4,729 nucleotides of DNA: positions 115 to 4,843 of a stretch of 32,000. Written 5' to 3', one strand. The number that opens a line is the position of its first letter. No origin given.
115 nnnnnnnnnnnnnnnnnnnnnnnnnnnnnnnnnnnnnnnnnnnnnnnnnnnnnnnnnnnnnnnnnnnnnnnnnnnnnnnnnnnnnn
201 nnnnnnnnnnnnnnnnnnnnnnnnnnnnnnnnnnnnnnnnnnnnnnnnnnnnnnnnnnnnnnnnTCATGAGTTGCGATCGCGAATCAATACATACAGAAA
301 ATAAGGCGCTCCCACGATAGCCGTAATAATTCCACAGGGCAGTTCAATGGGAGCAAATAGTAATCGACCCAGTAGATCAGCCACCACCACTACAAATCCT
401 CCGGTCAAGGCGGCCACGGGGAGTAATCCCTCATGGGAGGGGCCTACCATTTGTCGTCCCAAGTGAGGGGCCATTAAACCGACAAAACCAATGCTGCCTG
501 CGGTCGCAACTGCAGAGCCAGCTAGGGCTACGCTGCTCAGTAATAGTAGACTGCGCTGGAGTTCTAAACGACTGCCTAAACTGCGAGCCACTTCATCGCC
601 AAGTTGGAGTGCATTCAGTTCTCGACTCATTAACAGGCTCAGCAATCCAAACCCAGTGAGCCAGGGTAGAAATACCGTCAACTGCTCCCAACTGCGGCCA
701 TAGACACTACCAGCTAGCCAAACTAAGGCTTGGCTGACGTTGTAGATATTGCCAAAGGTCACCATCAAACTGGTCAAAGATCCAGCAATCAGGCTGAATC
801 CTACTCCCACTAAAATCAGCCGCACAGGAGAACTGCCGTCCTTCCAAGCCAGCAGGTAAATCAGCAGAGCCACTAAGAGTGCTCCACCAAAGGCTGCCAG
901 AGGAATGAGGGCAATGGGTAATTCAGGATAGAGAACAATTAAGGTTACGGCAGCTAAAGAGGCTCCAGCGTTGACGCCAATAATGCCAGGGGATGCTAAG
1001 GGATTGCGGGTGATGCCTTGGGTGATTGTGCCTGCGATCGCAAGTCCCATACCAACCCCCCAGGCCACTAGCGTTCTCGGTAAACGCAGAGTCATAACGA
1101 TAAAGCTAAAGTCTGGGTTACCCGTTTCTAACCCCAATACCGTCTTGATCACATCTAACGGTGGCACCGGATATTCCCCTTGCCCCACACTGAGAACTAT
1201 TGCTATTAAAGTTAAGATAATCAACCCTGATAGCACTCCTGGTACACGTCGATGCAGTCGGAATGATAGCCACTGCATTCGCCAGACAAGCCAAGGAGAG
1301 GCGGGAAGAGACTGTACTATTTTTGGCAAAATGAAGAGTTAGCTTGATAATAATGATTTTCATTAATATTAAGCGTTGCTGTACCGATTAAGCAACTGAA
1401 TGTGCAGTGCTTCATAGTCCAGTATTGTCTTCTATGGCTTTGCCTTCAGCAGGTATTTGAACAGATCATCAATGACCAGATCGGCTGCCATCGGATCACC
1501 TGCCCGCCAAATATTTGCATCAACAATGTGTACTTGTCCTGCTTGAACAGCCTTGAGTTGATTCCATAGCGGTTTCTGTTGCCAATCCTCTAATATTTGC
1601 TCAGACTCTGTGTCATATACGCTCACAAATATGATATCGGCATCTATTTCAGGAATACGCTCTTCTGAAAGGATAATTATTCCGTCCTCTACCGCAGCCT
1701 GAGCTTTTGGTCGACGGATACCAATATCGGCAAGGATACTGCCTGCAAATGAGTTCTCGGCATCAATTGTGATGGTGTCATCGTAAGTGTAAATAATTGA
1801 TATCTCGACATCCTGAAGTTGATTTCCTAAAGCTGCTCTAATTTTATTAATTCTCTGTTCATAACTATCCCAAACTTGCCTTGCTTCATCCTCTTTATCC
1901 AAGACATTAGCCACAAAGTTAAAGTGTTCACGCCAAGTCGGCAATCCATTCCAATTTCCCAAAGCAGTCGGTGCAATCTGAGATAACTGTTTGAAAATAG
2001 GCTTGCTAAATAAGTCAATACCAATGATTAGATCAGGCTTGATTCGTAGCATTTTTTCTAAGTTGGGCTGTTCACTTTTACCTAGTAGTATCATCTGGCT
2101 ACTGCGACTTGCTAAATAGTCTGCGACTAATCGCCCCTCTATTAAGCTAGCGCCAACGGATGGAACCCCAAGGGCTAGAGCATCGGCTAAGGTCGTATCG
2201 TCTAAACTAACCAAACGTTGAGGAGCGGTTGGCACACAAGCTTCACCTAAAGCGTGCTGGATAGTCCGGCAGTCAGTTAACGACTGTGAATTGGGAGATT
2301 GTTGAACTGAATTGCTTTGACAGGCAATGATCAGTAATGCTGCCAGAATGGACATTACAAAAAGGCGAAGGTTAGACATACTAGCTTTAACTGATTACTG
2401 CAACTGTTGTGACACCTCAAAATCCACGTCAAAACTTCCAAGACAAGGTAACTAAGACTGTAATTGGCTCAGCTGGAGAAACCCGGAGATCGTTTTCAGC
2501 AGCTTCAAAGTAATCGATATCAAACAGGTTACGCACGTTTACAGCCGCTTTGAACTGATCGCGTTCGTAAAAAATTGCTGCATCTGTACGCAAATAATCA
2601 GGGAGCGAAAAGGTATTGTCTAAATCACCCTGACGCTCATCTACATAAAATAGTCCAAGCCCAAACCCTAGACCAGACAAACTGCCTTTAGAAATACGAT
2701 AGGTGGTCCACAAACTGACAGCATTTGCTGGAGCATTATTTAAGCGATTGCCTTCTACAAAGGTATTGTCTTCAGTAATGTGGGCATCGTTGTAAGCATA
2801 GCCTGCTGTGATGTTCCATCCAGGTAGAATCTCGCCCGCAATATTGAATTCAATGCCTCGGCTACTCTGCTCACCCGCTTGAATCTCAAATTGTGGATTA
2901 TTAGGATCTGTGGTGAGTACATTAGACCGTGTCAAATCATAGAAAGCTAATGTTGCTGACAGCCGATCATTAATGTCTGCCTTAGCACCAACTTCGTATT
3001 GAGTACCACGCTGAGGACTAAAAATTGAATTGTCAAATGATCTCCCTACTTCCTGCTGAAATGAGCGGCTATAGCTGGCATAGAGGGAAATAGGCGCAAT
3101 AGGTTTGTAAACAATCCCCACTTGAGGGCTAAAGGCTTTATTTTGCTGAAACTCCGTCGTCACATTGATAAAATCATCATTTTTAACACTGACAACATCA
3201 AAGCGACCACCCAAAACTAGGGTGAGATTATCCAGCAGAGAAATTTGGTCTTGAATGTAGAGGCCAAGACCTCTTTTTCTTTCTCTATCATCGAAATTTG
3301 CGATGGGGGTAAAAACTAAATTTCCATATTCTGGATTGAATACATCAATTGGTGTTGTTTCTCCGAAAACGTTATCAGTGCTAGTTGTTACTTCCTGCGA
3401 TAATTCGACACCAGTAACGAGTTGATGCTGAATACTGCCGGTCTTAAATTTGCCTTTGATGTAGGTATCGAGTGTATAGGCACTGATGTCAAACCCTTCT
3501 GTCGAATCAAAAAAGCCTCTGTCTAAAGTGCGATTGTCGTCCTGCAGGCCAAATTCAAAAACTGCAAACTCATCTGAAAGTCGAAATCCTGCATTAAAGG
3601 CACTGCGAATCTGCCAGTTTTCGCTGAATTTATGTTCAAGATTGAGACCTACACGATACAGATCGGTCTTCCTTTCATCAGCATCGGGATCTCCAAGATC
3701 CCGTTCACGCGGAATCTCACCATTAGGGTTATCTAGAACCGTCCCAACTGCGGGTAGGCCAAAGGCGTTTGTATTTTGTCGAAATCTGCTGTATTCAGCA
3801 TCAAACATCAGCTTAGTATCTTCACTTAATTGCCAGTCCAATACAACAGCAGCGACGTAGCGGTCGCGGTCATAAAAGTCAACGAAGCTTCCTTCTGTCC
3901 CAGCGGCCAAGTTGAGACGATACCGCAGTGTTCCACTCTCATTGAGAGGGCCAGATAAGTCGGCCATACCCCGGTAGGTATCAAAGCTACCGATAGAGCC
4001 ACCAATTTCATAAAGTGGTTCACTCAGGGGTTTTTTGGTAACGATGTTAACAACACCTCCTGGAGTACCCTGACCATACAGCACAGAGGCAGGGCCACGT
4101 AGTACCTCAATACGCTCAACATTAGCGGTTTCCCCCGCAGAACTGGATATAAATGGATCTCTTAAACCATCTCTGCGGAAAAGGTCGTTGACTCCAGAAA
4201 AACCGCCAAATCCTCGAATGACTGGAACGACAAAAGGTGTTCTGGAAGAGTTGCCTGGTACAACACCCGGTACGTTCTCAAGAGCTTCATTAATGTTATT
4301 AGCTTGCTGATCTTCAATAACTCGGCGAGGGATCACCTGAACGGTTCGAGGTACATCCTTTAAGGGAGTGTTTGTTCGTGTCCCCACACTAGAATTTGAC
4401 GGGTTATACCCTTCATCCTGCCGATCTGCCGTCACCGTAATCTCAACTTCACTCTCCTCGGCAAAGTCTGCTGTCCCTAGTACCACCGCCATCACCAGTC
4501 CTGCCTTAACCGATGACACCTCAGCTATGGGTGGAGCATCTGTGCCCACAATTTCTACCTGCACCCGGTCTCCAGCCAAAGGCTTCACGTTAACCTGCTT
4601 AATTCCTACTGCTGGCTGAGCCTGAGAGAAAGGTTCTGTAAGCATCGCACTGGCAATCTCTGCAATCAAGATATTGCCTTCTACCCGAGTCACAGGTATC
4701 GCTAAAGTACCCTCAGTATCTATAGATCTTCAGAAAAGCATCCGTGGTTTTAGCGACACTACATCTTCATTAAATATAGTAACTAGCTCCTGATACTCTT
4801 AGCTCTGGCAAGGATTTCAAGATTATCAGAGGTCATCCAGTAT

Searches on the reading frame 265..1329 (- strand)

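Call 11: search_protein_families(library=pfam, proteins=[window:265-1329:-])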
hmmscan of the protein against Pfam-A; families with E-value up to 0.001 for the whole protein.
window:265-1329:- (354 aa): 1 family
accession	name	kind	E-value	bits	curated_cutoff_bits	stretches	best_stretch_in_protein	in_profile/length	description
PF01032.23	FecCD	-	2.8e-95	319.4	26.5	1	39-350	1-311/311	FecCD transport family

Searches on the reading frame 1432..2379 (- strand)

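Call 11: search_protein_families(library=pfam, proteins=[window:1432-2379:-])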
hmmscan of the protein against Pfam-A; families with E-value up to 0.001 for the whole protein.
window:1432-2379:- (315 aa): 1 family
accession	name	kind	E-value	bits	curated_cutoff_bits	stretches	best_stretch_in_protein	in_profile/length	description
PF01497.23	Peripla_BP_2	-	1e-26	94.3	27.5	1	57-288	2-233/235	Periplasmic binding protein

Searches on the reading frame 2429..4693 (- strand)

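Call 10: search_protein_families(library=pfam, proteins=[window:2429-4693:-])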
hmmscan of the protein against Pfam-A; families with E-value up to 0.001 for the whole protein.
window:2429-4693:- (754 aa): 4 families
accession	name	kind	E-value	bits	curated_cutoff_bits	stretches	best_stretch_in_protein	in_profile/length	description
PF00593.30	TonB_dep_Rec_b-barrel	-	2.6e-67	229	27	1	286-723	1-436/436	TonB dependent receptor-like, beta-barrel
PF07715.20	Plug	-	2e-23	83.4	23.9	1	111-214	2-107/107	TonB-dependent Receptor Plug Domain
PF13505.12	OMP_b-brl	-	2e-07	31.8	28.7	0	228-374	22-154/175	Outer membrane protein beta-barrel domain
PF25183.1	OMP_b-brl_4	-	0.00037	19.4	30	1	469-603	361-480/838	Outer membrane beta barrel domain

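Call 63: search_protein_families(library=pfam, proteins=[L185:10206-12878:+], max_evalue=1)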
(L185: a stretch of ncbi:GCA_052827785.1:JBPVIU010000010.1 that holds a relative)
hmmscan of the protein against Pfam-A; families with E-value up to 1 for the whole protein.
L185:10206-12878:+ (891 aa): 2 families
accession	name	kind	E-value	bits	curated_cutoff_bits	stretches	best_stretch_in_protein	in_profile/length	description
PF00353.25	HemolysinCabind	-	6.6e-101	330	23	17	241-275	2-36/36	RTX calcium-binding nonapeptide repeat (4 copies)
PF01391.23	Collagen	-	3.6e-13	49.5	27.2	5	380-434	3-57/60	Collagen triple helix repeat (20 copies)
